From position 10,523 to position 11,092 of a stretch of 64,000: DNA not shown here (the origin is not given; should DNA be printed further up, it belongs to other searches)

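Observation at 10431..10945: yjdI-yjdJ: four-Cys mini-protein immediately followed by a minimal GNAT-like protein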

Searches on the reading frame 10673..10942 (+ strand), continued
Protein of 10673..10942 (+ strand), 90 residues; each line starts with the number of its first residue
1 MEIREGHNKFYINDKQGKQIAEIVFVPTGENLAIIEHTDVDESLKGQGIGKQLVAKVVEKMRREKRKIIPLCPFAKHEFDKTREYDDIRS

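Call 54: find_homologous_proteins(query=A4, max_evalue=0.001)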
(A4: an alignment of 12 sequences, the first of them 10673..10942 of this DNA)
Query A4 (12 sequences) (90 aa, profile of the alignment): 1028 proteins with E <= 0.001 among 1235 candidates; the best 120 are listed.
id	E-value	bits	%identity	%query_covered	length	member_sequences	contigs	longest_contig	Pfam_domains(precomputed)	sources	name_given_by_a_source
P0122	3.9e-32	128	98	100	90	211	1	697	PF13508.14,PF14542.13,PF00583.32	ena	-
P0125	6.1e-32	127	98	100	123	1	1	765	PF13508.14,PF14542.13,PF00583.32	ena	-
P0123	7.7e-32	127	98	100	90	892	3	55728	PF13508.14,PF14542.13,PF00583.32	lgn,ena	-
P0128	1.1e-31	127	98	94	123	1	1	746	PF13508.14,PF14542.13,PF00583.32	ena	-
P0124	1.8e-31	126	97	100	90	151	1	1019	PF13508.14,PF14542.13,PF00583.32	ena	-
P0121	2.6e-31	125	99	100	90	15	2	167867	PF13508.14,PF14542.13,PF00583.32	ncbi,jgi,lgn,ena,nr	ncbi:N-acetyltransferase [Escherichia coli]|nr:N-acetyltransferase [Escherichia coli]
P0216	3.9e-31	125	77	100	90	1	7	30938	PF13508.14,PF14542.13,PF00583.32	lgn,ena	-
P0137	4.0e-31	125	88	100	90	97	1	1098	PF14542.13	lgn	-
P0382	9.1e-31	124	59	81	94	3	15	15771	PF13508.14,PF14542.13,PF00583.32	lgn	-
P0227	1.1e-30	123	76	100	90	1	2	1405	PF13508.14,PF14542.13,PF00583.32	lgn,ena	-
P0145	1.2e-30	123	86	100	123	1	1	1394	PF13508.14,PF14542.13,PF00583.32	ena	-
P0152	1.3e-30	123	84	100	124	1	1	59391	PF13508.14,PF14542.13,PF00583.32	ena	-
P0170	1.4e-30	123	82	100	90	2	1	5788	PF13508.14,PF14542.13,PF00583.32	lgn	-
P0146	1.4e-30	123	86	100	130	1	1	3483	PF13508.14,PF14542.13,PF00583.32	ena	-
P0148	1.7e-30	123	86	100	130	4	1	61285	PF13508.14,PF14542.13,PF00583.32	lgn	-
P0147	1.7e-30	123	86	100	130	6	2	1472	PF13508.14,PF14542.13,PF00583.32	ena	-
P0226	1.8e-30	123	76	100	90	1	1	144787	PF13508.14,PF14542.13,PF00583.32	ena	-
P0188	2.6e-30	122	79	100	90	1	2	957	PF13508.14,PF14542.13,PF00583.32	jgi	-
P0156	3.0e-30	122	84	100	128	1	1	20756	PF13508.14,PF14542.13,PF00583.32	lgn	-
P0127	3.0e-30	122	97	98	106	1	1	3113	PF13508.14,PF14542.13,PF00583.32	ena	-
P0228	3.2e-30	122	76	100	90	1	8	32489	PF13508.14,PF14542.13,PF00583.32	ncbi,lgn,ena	-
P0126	3.5e-30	122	98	100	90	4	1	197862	PF13508.14,PF14542.13,PF00583.32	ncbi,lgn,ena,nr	ncbi:N-acetyltransferase [Escherichia coli]|nr:N-acetyltransferase [Escherichia coli]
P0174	3.7e-30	122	82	100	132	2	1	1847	PF13508.14,PF14542.13,PF00583.32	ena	-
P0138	4.0e-30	122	86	100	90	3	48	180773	PF13508.14,PF14542.13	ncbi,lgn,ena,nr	ncbi:TPA: N-acetyltransferase [Citrobacter amalonaticus]|nr:N-acetyltransferase [Citrobacter amalona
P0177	4.3e-30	121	81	100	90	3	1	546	PF13673.14,PF13508.14,PF14542.13,PF00583.32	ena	-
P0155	4.3e-30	121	83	100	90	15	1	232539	PF13508.14,PF14542.13,PF00583.32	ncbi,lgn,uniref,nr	ncbi:GNAT family N-acetyltransferase [Citrobacter sp. Igbk 17]|uniref:GNAT family N-acetyltransferas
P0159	4.5e-30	121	83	100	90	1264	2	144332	PF13508.14,PF14542.13,PF00583.32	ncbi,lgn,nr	ncbi:TPA: N-acetyltransferase [Enterobacter hormaechei]|nr:N-acetyltransferase [Enterobacter hormaec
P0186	5.1e-30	121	80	100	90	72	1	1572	PF13508.14,PF14542.13,PF00583.32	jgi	-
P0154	5.2e-30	121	84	100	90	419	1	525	PF13508.14,PF14542.13,PF00583.32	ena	-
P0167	5.7e-30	121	85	98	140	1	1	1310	PF13508.14,PF14542.13,PF00583.32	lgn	-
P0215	5.8e-30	121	77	100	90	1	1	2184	PF13508.14,PF14542.13,PF00583.32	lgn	-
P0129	6.9e-30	121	100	92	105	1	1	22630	PF13508.14,PF14542.13,PF00583.32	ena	-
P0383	7.4e-30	121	51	100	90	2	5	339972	PF13673.14,PF13508.14,PF14542.13,PF00583.32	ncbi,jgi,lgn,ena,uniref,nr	ncbi:GNAT family N-acetyltransferase [Enterococcus sp.]|jgi:predicted GNAT family acetyltransferase|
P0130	7.6e-30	121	99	92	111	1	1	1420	PF13508.14,PF14542.13,PF00583.32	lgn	-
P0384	8.4e-30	121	57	98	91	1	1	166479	PF13508.14,PF14542.13,PF00583.32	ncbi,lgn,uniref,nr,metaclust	ncbi:GNAT family N-acetyltransferase [Shimazuella kribbensis]|uniref:GNAT family N-acetyltransferase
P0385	8.6e-30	121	44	98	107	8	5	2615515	PF14542.13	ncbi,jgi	ncbi:GNAT family acetyltransferase [Enterococcus sp. DIV0213j]|jgi:predicted GNAT family acetyltrans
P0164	9.2e-30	120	84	99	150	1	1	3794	PF13508.14,PF14542.13,PF00583.32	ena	-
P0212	9.2e-30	120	77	100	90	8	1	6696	PF13508.14,PF14542.13,PF00583.32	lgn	-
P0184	9.3e-30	120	79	100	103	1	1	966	PF13508.14,PF14542.13,PF00583.32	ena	-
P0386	1.1e-29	120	53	98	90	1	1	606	PF13508.14,PF14542.13,PF00583.32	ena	-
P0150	1.1e-29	120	84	100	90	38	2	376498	PF13508.14,PF14542.13,PF00583.32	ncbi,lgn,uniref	ncbi:GNAT family N-acetyltransferase [Kosakonia oryzendophytica]|uniref:GNAT family N-acetyltransfer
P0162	1.3e-29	120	83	100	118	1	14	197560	PF13508.14,PF14542.13,PF00583.32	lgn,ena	-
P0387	1.3e-29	120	43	98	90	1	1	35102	PF13673.14,PF13508.14,PF14542.13,PF00583.32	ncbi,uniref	ncbi:MAG: GNAT family N-acetyltransferase [Vagococcus sp.]|uniref:GNAT family N-acetyltransferase n=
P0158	1.4e-29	120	83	100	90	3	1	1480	PF13508.14,PF14542.13,PF00583.32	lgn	-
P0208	1.4e-29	120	76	100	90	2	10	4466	PF13508.14,PF14542.13,PF00583.32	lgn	-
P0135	1.5e-29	120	88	100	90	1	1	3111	PF13508.14,PF14542.13,PF00583.32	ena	-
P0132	1.5e-29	120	99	92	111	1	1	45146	PF13508.14,PF14542.13,PF00583.32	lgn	-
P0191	1.6e-29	120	80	100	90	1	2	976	PF13508.14,PF14542.13,PF00583.32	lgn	-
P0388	1.8e-29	119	83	100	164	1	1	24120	PF13508.14,PF06902.17,PF14542.13,PF00583.32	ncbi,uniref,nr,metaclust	ncbi:hypothetical protein RF11_03167 [Thelohanellus kitauei]|uniref:Protein NATD1 n=6 Tax=cellular o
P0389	1.9e-29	119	72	100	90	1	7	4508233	PF13508.14,PF14542.13,PF00583.32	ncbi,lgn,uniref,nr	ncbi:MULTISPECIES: GNAT family N-acetyltransferase [Silvimonas]|uniref:GNAT family N-acetyltransfera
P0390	1.9e-29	119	53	98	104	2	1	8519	PF13508.14,PF14542.13,PF00583.32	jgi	jgi:predicted GNAT family acetyltransferase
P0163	2.3e-29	119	82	100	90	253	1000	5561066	PF13508.14,PF14542.13,PF00583.32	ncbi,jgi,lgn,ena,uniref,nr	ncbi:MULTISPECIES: GNAT family N-acetyltransferase [Citrobacter]|jgi:predicted GNAT family acetyltra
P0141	2.3e-29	119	99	90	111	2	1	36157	PF13508.14,PF14542.13,PF00583.32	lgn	-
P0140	2.4e-29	119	99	90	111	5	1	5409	PF13508.14,PF14542.13,PF00583.32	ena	-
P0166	2.7e-29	119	85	96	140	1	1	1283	PF13508.14,PF06902.17,PF14542.13,PF00583.32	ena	-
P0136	2.8e-29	119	98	93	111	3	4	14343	PF13508.14,PF14542.13,PF00583.32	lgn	-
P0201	3.0e-29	119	78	100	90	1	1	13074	PF13508.14,PF14542.13,PF00583.32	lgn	-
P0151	3.3e-29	119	98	90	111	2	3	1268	PF13508.14,PF14542.13,PF00583.32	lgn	-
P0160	3.9e-29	118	89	98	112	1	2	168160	PF13508.14,PF14542.13,PF00583.32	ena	-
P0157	3.9e-29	118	83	100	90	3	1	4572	PF13508.14,PF14542.13,PF00583.32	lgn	-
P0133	4.2e-29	118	92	100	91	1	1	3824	PF13508.14,PF14542.13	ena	-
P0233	4.4e-29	118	74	100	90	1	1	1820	PF13508.14,PF14542.13,PF00583.32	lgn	-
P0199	4.5e-29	118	79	100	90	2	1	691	PF13508.14,PF14542.13,PF00583.32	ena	-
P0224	4.7e-29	118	76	100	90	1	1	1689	PF13508.14,PF14542.13,PF00583.32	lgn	-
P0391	5.2e-29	118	72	100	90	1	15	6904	PF13508.14,PF14542.13,PF00583.32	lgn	-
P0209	5.3e-29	118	78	100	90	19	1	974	PF14542.13,PF00583.32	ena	-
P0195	6.1e-29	118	78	100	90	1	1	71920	PF13508.14,PF14542.13,PF00583.32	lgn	-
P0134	6.2e-29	118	93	100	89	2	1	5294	PF13508.14,PF14542.13,PF00583.32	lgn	-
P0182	8.5e-29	117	80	100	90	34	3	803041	PF13508.14,PF14542.13,PF00583.32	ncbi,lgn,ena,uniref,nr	ncbi:GNAT family N-acetyltransferase [Citrobacter sp. JL976]|uniref:GNAT family N-acetyltransferase 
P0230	8.7e-29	117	78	94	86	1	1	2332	PF13508.14,PF14542.13,PF00583.32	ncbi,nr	ncbi:TPA: N-acetyltransferase, partial [Pluralibacter gergoviae]|nr:N-acetyltransferase [Pluralibact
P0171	9.2e-29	117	80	100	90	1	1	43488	PF13508.14,PF14542.13,PF00583.32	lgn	-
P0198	9.3e-29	117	78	100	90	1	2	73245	PF13508.14,PF14542.13,PF00583.32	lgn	-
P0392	9.5e-29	117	72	96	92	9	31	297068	PF13508.14,PF14542.13,PF00583.32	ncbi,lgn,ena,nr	ncbi:N-acetyltransferase [Budvicia aquatica]|nr:GNAT family N-acetyltransferase [Budvicia aquatica] 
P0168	1.0e-28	117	80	100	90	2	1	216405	PF14542.13,PF00583.32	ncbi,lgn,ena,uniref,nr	ncbi:GNAT family N-acetyltransferase [Escherichia alba]|uniref:GNAT family N-acetyltransferase n=2 T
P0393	1.0e-28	117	49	98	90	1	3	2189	PF13673.14,PF13508.14,PF14542.13,PF00583.32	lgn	-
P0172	1.1e-28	117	82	100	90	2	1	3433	PF13508.14,PF14542.13,PF00583.32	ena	-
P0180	1.3e-28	117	80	100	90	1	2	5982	PF13508.14,PF14542.13,PF00583.32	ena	-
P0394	1.3e-28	117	71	100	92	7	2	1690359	PF13508.14,PF14542.13,PF00583.32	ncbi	-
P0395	1.4e-28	117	68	100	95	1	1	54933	PF14542.13,PF00583.32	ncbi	ncbi:MAG: GNAT family N-acetyltransferase [Serratia liquefaciens]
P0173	1.5e-28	117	80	100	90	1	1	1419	PF13508.14,PF14542.13,PF00583.32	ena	-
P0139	1.5e-28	117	96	92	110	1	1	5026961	PF13508.14,PF14542.13,PF00583.32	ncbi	-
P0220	1.6e-28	116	77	100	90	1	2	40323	PF13508.14,PF14542.13,PF00583.32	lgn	-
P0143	2.0e-28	116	92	100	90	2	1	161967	PF13508.14,PF14542.13,PF00583.32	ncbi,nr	ncbi:N-acetyltransferase [Escherichia coli]|nr:N-acetyltransferase [Escherichia coli]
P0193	2.0e-28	116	78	100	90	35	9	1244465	PF13508.14,PF14542.13,PF00583.32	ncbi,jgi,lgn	ncbi:MAG TPA: GNAT family N-acetyltransferase [Buttiauxella sp.]|jgi:hypothetical protein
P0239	2.0e-28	116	73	100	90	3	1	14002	PF14542.13,PF00583.32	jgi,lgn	jgi:predicted GNAT family acetyltransferase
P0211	2.0e-28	116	74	100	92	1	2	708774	PF13508.14,PF14542.13,PF00583.32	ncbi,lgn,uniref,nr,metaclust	ncbi:GNAT family N-acetyltransferase [Entomohabitans teleogrylli]|uniref:GNAT family N-acetyltransfe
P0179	2.1e-28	116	80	100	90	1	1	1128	PF13508.14,PF14542.13,PF00583.32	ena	-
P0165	2.4e-28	116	96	89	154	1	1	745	PF13508.14,PF14542.13,PF00152.26,PF00583.32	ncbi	ncbi:GNAT family N-acetyltransferase [Escherichia sp. HC-CC]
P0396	2.4e-28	116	77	91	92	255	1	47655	PF13508.14,PF14542.13,PF00583.32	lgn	-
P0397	2.5e-28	116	68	100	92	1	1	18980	PF14542.13,PF00583.32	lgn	-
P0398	2.5e-28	116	49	96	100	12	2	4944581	PF14542.13,PF00583.32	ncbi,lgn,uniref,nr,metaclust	ncbi:hypothetical protein AF333_20945 [Aneurinibacillus migulanus]|uniref:N-acetyltransferase domain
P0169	2.6e-28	116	82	100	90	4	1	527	PF14542.13,PF00583.32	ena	-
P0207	2.9e-28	116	77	100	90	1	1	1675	PF13508.14,PF14542.13,PF00583.32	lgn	-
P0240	2.9e-28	116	74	100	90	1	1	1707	PF14542.13,PF00583.32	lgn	-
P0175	3.0e-28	116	80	100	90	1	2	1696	PF13508.14,PF14542.13,PF00583.32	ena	-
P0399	3.6e-28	115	75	92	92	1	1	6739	PF13508.14,PF14542.13,PF00583.32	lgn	-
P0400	3.9e-28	115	69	100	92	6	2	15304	PF13508.14,PF14542.13,PF00583.32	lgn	-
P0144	4.0e-28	115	92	98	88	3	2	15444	PF13508.14,PF14542.13,PF00583.32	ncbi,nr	ncbi:N-acetyltransferase [Escherichia coli]|nr:GNAT family N-acetyltransferase [Escherichia coli] EF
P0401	4.1e-28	115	73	91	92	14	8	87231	PF13508.14,PF14542.13,PF00583.32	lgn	-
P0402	4.3e-28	115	52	98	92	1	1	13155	PF14542.13,PF00583.32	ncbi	-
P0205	5.2e-28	115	78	100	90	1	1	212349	PF13508.14,PF14542.13,PF00583.32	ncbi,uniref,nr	ncbi:N-acetyltransferase [Shimwellia pseudoproteus]|uniref:GNAT family N-acetyltransferase n=1 Tax=S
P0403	5.3e-28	115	69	100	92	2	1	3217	PF14542.13,PF00583.32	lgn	-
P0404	5.4e-28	115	72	100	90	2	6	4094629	PF14542.13,PF00583.32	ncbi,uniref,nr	ncbi:GNAT family N-acetyltransferase [Pragia fontium]|uniref:GNAT family N-acetyltransferase n=1 Tax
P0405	6.0e-28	115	70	100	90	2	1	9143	PF14542.13,PF00583.32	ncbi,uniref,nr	ncbi:GNAT family N-acetyltransferase [Jinshanibacter sp. LJY008]|uniref:GNAT family N-acetyltransfer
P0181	6.5e-28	115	100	83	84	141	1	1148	PF13508.14,PF14542.13,PF00583.32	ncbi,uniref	ncbi:GNAT family N-acetyltransferase [Escherichia coli]|uniref:GNAT family N-acetyltransferase n=1 T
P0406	6.8e-28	114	72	100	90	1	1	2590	PF14542.13,PF00583.32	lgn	-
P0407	7.1e-28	114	53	100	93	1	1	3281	PF14542.13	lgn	-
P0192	1.0e-27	114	83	96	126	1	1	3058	PF13508.14,PF14542.13,PF00583.32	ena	-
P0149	1.0e-27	114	90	100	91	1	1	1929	PF13508.14,PF14542.13,PF00583.32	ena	-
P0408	1.1e-27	114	47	97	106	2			PF13508.14,PF14542.13,PF00583.32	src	-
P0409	1.2e-27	114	70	99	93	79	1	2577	PF14542.13,PF00583.32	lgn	-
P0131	1.3e-27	114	94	100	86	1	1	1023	PF13508.14,PF14542.13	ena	-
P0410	1.3e-27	114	69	100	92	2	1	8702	PF13508.14,PF14542.13,PF00583.32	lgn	-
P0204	1.4e-27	113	85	91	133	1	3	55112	PF13508.14,PF14542.13,PF00583.32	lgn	-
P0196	1.5e-27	113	79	100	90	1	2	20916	PF13508.14,PF14542.13,PF00583.32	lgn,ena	-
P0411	1.6e-27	113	55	97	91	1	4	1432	PF13508.14,PF14542.13,PF00583.32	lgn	-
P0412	1.6e-27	113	50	80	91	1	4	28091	PF13508.14,PF14542.13,PF00583.32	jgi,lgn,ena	jgi:predicted GNAT family acetyltransferase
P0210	1.7e-27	113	77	100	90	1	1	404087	PF14542.13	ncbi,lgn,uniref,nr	ncbi:GNAT family N-acetyltransferase [Yokenella regensburgei]|uniref:GNAT family N-acetyltransferase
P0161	2.2e-27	113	95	90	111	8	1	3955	PF13508.14,PF14542.13,PF00583.32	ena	-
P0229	2.3e-27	113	80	91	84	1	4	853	PF13508.14,PF14542.13,PF00583.32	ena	-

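Call 57: find_encoding_contigs(protein=P0383, flank=2500, max_places=2)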
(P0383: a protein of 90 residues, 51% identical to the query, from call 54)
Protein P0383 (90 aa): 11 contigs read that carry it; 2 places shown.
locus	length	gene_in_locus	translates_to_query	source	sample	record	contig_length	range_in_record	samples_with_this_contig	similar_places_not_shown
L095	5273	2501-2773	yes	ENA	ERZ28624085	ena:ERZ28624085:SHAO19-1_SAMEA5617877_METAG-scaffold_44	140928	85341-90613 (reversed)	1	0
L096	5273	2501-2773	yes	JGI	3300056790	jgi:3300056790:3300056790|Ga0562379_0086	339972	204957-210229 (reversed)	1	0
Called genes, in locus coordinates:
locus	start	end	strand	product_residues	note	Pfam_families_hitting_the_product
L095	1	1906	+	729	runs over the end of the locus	PF16875:Glyco_hydro_36N, PF02065:Melibiase, PF01055:Glyco_hydro_31_2nd (weak), PF16874:Glyco_hydro_36C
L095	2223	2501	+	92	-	PF06902:Fer4_19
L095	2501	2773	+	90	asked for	PF00583:Acetyltransf_1 (weak), PF13673:Acetyltransf_10 (weak), PF13508:Acetyltransf_7, PF14542:Acetyltransf_CG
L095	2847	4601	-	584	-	PF00664:ABC_membrane, PF00005:ABC_tran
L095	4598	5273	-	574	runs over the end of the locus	PF00664:ABC_membrane, PF00005:ABC_tran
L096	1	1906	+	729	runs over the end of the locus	PF16875:Glyco_hydro_36N, PF02065:Melibiase, PF01055:Glyco_hydro_31_2nd (weak), PF16874:Glyco_hydro_36C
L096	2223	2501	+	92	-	PF06902:Fer4_19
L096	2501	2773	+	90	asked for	PF00583:Acetyltransf_1 (weak), PF13673:Acetyltransf_10 (weak), PF13508:Acetyltransf_7, PF14542:Acetyltransf_CG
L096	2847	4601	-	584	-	PF00664:ABC_membrane, PF00005:ABC_tran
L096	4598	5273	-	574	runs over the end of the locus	PF00664:ABC_membrane, PF00005:ABC_tran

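Call 58: find_encoding_contigs(protein=P0398, flank=2500, max_places=2)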
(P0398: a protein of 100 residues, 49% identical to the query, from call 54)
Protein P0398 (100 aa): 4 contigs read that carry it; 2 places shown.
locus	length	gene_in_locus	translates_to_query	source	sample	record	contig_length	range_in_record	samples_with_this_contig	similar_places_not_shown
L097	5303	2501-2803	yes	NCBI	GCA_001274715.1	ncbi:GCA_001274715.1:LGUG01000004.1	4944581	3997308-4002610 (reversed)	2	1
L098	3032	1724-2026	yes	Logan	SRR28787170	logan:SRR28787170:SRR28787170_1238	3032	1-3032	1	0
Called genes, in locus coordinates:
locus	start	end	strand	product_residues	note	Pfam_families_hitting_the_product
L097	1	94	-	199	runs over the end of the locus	PF00881:Nitroreductase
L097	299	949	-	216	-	PF02678:Pirin, PF05726:Pirin_C (faint), PF07883:Cupin_2, PF17954:Pirin_C_2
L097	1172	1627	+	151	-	PF22381:Staph_reg_Sar_Rot, PF12802:MarR_2, PF01047:MarR, PF13463:HTH_27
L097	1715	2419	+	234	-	PF02678:Pirin, PF17954:Pirin_C_2, PF05726:Pirin_C (weak)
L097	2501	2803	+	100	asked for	PF00583:Acetyltransf_1 (weak), PF14542:Acetyltransf_CG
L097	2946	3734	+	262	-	PF02678:Pirin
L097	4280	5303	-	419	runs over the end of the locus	PF07690:MFS_1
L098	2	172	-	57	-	?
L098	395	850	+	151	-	PF22381:Staph_reg_Sar_Rot, PF12802:MarR_2, PF01047:MarR, PF13463:HTH_27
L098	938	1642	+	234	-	PF02678:Pirin, PF17954:Pirin_C_2, PF05726:Pirin_C (weak)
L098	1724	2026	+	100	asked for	PF00583:Acetyltransf_1 (weak), PF14542:Acetyltransf_CG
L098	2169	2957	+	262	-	PF02678:Pirin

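Call 59: find_encoding_contigs(protein=P0384, flank=2500, max_places=2)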
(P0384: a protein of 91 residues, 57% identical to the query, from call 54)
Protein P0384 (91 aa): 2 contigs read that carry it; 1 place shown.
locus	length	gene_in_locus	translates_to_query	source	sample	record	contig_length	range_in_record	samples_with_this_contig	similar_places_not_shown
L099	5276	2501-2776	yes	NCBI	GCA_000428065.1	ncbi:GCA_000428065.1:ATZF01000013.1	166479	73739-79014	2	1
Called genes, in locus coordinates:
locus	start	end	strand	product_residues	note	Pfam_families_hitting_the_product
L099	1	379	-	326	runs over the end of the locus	PF00724:Oxidored_FMN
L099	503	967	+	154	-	PF01047:MarR (weak), PF12802:MarR_2 (weak), PF13404:HTH_AsnC-type, PF13412:HTH_24, PF01022:HTH_5 (weak), PF01037:AsnC_trans_reg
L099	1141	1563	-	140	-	-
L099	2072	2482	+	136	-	PF06902:Fer4_19, PF09360:zf-CDGSH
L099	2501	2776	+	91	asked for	PF00583:Acetyltransf_1 (weak), PF13508:Acetyltransf_7, PF14542:Acetyltransf_CG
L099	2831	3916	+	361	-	PF06772:LtrA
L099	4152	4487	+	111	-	PF02583:Trns_repr_metal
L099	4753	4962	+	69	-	-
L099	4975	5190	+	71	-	-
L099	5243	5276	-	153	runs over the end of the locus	PF14040:DNase_NucA_NucB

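Call 72: search_protein_families(proteins=[window:10673-10942:+], library=padloc, max_evalue=0.01)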
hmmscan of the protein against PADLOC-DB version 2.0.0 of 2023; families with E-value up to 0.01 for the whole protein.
window:10673-10942:+ (90 aa): 0 families
